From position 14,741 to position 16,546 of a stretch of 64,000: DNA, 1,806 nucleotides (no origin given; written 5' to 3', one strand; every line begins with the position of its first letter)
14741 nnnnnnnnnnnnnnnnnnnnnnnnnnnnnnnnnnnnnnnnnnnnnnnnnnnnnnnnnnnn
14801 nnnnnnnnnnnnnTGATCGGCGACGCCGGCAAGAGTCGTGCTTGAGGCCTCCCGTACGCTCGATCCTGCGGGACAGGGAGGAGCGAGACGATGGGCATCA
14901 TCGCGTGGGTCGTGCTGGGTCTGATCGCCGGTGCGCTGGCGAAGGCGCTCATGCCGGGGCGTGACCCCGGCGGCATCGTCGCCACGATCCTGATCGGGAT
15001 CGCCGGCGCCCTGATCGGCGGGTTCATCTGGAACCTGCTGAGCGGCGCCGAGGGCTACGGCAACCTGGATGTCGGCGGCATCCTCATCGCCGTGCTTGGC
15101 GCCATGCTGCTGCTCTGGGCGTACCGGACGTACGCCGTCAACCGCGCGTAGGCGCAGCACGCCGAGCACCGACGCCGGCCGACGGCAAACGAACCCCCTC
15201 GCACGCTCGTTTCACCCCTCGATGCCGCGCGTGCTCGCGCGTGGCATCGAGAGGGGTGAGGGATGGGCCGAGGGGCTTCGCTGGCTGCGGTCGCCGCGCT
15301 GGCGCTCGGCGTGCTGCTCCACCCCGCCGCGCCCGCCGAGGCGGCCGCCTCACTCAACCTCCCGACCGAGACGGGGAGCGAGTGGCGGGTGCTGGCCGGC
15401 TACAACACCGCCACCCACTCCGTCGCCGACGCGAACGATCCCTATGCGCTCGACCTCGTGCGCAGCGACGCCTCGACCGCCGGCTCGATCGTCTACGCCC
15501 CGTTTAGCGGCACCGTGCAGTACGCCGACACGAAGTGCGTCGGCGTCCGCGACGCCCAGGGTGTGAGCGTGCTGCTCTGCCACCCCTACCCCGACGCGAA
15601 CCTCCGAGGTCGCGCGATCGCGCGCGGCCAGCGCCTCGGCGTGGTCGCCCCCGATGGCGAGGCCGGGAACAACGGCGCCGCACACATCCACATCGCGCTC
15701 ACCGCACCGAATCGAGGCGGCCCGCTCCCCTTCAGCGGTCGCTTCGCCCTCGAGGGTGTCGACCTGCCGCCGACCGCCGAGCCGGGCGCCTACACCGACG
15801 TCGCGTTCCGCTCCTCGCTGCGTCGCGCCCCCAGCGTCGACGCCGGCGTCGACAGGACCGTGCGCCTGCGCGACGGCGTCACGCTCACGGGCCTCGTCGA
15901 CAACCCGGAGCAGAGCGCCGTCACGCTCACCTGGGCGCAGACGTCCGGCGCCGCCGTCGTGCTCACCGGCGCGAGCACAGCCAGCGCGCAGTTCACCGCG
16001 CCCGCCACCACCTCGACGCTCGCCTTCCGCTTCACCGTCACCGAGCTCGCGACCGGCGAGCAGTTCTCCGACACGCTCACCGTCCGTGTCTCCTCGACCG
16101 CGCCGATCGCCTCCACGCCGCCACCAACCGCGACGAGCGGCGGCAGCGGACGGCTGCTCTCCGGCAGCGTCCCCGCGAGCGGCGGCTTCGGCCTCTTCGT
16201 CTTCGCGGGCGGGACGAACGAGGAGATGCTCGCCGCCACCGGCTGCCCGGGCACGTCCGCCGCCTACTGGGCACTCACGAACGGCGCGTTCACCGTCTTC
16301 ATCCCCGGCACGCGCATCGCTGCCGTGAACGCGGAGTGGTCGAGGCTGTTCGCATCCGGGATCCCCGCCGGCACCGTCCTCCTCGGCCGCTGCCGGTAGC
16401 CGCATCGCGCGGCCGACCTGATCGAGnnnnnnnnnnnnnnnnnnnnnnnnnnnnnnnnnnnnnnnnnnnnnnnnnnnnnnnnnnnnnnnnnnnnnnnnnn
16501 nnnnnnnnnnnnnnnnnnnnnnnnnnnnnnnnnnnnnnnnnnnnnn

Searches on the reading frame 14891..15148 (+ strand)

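Call 69: search_protein_families(library=pfam, proteins=[window:14891-15148:+], max_evalue=0.01)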
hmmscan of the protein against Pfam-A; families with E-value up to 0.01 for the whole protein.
window:14891-15148:+ (86 aa): 1 family
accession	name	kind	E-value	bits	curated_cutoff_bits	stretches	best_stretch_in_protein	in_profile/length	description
PF04226.18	Transgly_assoc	-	1.3e-08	35.3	25.3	1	33-79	1-45/49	Transglycosylase associated protein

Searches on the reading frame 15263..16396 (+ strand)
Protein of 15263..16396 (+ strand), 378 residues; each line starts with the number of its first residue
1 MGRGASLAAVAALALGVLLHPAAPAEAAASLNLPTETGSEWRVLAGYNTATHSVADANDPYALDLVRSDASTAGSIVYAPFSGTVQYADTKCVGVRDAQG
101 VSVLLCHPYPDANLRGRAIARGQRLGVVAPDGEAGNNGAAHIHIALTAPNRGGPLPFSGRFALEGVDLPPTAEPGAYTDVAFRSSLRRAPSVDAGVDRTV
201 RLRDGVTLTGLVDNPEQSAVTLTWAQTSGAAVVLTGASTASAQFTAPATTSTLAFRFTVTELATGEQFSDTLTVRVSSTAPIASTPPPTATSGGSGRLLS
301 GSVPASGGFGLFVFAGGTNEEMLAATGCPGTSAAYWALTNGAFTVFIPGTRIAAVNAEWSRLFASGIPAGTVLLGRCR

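Call 4: search_protein_families(library=pfam, proteins=[window:15263-16396:+], max_evalue=1)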
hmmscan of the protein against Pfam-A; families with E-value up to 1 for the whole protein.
window:15263-16396:+ (378 aa): 3 families
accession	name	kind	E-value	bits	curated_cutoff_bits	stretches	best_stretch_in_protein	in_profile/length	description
PF22352.2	K319L-like_PKD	-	3.3e-12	46.7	27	1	194-276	1-84/84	K319L-like, PKD domain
PF01551.29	Peptidase_M23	-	0.00044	20.8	28.7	1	71-146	10-87/96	Peptidase family M23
PF22815.2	CatAgl_D1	-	0.0044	17.5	27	1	228-279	35-86/159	Alpha-1,3-glucanase catalytic domain D1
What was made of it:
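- On Peptidase M23 (PF01551), N-terminal domain of A: 20.8 bits against a cut-off of 28.7 (call 4).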

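Call 6: search_protein_families(library=ncbifam, proteins=[window:15263-16396:+], max_evalue=1)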
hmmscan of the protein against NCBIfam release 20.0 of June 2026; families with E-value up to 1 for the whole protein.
window:15263-16396:+ (378 aa): 2 families
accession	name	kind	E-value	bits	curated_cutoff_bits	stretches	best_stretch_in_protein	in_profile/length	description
NF038112.1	myxo_dep_M36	subfamily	2.2e-16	58.3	1500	1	186-291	1378-1486/1604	myxosortase-dependent M36 family metallopeptidase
NF038111.1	rhom_dep_M36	equivalog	7.5e-10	36.9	1700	1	188-296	1185-1298/1315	rhombosortase-dependent M36 family metallopeptidase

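Call 54: search_protein_families(library=phrogs, proteins=[window:15263-16396:+], max_evalue=1)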
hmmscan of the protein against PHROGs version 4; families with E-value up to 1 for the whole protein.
window:15263-16396:+ (378 aa): 3 families
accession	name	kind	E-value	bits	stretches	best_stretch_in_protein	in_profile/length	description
phrog_3084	-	lysis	0.021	14.9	1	64-147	28-117/468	endolysin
phrog_18358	-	unknown function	0.054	12.5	1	158-240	623-706/904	-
phrog_7767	-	other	0.28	11.9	1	72-145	29-105/194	metallo-endopeptidase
